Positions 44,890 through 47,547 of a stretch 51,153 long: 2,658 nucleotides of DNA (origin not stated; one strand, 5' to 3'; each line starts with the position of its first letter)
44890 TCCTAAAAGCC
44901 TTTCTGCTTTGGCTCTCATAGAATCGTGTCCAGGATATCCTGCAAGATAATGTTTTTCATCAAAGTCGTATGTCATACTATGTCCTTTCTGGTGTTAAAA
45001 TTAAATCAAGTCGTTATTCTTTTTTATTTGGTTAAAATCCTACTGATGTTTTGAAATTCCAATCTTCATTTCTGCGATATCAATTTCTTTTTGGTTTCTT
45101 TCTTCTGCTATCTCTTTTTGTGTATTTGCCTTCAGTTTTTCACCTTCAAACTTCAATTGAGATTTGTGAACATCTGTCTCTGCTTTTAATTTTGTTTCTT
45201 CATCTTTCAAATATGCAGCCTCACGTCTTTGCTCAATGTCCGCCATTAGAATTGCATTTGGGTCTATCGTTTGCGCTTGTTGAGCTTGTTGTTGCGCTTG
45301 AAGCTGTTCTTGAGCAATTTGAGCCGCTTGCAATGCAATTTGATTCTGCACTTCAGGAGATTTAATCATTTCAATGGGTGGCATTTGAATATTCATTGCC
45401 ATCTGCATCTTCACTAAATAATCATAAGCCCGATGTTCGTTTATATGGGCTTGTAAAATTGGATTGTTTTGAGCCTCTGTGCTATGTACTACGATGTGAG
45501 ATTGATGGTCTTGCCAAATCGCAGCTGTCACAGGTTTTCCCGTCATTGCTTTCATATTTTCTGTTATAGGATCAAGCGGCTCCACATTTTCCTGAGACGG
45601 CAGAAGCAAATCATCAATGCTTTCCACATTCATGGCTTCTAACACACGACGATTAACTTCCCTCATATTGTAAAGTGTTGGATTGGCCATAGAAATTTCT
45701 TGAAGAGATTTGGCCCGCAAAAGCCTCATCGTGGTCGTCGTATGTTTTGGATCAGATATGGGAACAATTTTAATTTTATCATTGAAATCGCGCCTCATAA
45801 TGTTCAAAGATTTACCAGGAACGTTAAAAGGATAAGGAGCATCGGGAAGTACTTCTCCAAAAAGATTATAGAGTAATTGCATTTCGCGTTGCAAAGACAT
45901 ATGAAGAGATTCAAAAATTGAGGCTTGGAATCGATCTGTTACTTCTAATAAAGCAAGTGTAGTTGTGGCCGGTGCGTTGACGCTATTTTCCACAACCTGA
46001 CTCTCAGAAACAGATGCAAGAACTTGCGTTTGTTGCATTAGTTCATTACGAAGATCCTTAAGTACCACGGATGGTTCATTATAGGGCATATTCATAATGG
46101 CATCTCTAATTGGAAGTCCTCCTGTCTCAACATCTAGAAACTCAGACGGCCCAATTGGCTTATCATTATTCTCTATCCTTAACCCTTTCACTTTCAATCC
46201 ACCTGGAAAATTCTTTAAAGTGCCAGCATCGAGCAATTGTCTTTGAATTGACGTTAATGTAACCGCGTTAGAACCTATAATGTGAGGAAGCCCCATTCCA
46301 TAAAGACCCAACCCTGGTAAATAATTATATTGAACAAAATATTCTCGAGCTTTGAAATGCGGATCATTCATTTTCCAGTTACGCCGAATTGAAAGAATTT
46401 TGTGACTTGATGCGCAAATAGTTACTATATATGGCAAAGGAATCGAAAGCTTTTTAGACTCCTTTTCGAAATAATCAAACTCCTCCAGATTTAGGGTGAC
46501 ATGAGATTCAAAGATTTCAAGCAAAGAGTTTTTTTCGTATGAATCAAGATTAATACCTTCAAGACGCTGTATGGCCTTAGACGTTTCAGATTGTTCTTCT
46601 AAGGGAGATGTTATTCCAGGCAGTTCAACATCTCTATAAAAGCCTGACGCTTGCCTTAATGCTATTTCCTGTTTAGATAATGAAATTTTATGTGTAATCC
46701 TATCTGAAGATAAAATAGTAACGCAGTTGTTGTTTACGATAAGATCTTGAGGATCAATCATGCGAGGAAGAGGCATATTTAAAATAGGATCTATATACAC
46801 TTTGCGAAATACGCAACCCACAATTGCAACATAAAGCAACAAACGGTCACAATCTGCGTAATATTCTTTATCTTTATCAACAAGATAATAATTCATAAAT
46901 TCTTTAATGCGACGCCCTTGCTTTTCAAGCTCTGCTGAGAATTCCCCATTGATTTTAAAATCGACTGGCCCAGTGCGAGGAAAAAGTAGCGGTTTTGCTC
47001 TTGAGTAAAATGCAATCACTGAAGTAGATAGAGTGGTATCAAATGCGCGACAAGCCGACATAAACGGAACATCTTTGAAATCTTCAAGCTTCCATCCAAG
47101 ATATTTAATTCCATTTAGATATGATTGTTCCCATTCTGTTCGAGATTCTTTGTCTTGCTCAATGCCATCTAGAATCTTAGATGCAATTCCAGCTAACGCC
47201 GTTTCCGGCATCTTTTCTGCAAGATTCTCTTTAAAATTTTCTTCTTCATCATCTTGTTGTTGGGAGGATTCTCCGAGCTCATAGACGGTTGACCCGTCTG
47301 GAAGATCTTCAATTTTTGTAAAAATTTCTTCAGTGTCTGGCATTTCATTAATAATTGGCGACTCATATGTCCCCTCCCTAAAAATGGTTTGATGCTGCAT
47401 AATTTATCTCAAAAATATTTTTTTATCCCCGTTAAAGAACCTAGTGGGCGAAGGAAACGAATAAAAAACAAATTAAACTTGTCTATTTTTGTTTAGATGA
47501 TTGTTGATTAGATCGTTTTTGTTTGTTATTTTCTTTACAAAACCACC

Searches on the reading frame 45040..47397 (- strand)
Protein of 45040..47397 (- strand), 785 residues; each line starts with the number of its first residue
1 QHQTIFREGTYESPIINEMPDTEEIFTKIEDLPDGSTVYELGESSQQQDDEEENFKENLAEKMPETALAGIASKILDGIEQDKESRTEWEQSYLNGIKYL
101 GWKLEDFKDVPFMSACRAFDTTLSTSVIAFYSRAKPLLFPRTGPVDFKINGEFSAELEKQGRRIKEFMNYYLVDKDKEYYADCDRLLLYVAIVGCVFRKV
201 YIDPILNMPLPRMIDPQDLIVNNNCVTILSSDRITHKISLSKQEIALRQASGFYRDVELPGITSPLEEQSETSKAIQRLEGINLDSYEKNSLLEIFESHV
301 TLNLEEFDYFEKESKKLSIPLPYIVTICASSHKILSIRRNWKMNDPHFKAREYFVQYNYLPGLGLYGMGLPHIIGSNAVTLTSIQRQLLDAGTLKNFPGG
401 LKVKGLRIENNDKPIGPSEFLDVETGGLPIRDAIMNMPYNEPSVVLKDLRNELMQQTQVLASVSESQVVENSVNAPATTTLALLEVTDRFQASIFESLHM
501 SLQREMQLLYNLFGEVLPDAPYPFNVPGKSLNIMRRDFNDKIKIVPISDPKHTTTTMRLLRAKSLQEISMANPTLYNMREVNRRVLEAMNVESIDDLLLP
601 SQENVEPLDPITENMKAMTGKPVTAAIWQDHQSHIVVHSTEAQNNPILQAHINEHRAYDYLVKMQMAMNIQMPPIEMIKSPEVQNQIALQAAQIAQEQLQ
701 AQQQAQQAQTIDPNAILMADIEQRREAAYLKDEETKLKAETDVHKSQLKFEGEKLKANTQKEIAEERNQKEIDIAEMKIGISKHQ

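Call 14: search_protein_families(library=pfam, proteins=[window:45040-47397:-], max_evalue=0.001)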
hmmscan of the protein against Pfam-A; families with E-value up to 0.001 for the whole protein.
window:45040-47397:- (785 aa): 0 families

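Call 21: search_protein_families(library=phrogs, proteins=[window:45040-47397:-], max_evalue=0.00001)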
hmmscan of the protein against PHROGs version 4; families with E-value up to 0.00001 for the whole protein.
window:45040-47397:- (785 aa): 1 family
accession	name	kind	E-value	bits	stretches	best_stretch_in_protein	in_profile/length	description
phrog_1216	-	head and packaging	5.5e-16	59.2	1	182-756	185-701/714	portal protein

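Call 53: search_dna_similar(query=window:45040-47397:-, collection=phages, mode=protein, max_evalue=1e-10, max_rows=25)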
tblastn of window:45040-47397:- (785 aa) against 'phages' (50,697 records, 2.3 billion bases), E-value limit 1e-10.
Records with a match: 18; places in all: 18; records where one place covers at least 80% of the query: 3.
Best place of each record, by identity: <60% 18.
By first word of the organism name: Caulobacter 4; Caudoviricetes 4; Pelagibacter 2; Roseobacter 2; Planktothrix 2; Phage 1; phage 1; Synechococcus 1; Alcaligenes 1.
By host as written in the record: - 5; Caulobacter vibrioides CB15 3; Candidatus Pelagibacter sp. HTCC1062 2; Roseobacter sp. FZCC0083 2; Gammaproteobacteria 1; unknown 1; Synechococcus sp. 1; Planktothricoides raciborskii 1; and 2 more.
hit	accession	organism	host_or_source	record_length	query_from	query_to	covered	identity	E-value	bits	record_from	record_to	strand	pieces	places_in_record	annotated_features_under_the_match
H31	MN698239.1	Pelagibacter phage HTVC023P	Candidatus Pelagibacter sp. HTCC1062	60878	55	655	77%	38.8%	3e-115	390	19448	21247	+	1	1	hypothetical protein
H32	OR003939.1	Phage DSL-LC04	Gammaproteobacteria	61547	15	655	82%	34.8%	1e-103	357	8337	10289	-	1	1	portal protein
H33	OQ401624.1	Roseobacter phage CRP-902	Roseobacter sp. FZCC0083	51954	29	683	83%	33.7%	1e-96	336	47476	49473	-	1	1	head to tail connecting protein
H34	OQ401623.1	Roseobacter phage CRP-901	Roseobacter sp. FZCC0083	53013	29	675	82%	33.8%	7e-97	337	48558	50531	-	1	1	head to tail connecting protein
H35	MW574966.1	phage 023Pt_psg01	unknown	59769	57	679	79%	34.8%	9e-105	360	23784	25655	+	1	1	head to tail connecting protein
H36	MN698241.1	Pelagibacter phage HTVC027P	Candidatus Pelagibacter sp. HTCC1062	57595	58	655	76%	34.9%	2e-102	353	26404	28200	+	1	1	hypothetical protein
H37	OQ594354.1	Synechococcus phage MinM2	Synechococcus sp.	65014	58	638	74%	33.2%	5e-82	293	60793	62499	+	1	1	hypothetical protein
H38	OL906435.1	Planktothrix phage Pag-Yong1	Planktothrix agardhii FACHB-1261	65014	58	638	74%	33.2%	5e-82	293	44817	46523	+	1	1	portal protein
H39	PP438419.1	Planktothrix phage Pra-JY27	Planktothricoides raciborskii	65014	58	638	74%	33.2%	5e-82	293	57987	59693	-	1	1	hypothetical protein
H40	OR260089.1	Caulobacter phage GB2A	Caulobacter vibrioides CB15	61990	55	663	78%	30.5%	3e-62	234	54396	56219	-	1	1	hypothetical protein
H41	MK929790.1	Caulobacter phage RW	Caulobacter vibrioides CB15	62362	55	663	78%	30.5%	3e-62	234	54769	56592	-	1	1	hypothetical protein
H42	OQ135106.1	Caulobacter phage RLK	Caulobacter vibrioides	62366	55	663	78%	30.5%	3e-62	234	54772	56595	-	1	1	RLK_gp094c: hypothetical protein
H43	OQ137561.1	Caulobacter phage KcrB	Caulobacter vibrioides CB15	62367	55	663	78%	30.5%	3e-62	234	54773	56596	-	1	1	KcrB_gp094c: hypothetical protein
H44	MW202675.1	Caudoviricetes sp.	Manatee Spring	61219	57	607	70%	32.5%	1e-64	241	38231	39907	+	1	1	head to tail connecting protein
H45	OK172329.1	Alcaligenes phage vB_Af_QDWS535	Alcaligenes faecalis 10106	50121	58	601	69%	30.0%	2e-42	173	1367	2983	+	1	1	hypothetical protein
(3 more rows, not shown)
